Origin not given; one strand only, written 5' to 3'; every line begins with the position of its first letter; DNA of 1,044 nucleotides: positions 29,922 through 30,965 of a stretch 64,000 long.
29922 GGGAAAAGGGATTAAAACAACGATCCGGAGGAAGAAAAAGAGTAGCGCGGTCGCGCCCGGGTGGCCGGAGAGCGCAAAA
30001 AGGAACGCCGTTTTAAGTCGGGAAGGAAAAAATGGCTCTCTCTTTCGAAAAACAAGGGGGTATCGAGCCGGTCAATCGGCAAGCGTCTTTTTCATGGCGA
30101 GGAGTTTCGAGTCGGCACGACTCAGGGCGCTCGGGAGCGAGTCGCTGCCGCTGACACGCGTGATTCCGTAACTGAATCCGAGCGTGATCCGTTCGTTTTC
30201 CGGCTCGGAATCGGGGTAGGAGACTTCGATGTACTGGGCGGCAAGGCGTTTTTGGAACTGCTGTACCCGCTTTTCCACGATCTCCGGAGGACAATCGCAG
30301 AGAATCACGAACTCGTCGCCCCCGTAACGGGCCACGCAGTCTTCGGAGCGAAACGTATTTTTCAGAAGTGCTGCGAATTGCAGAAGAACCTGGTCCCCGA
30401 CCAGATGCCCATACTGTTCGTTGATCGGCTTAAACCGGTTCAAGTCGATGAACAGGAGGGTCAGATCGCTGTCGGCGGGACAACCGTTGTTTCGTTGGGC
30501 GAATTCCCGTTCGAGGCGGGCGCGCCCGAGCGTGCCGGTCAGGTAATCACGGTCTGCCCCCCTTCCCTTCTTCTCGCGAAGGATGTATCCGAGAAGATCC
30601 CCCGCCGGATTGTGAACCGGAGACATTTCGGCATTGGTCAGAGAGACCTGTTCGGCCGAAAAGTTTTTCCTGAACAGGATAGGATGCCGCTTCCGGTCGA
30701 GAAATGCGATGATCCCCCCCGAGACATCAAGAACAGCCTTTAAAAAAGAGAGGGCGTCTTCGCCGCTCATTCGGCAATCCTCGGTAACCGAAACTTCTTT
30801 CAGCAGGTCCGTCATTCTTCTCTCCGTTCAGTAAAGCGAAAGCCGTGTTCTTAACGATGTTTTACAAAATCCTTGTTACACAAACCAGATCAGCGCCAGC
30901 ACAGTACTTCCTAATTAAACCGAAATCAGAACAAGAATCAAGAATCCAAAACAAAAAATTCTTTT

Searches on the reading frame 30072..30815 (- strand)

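Call 70: search_protein_families(library=pfam, proteins=[window:30072-30815:-], max_evalue=0.00001)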
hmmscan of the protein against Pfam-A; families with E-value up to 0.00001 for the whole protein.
window:30072-30815:- (247 aa): 1 family
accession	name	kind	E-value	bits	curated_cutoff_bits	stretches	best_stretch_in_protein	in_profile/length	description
PF00990.26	GGDEF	-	4.8e-29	101.7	23.8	1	87-244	1-157/161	Diguanylate cyclase, GGDEF domain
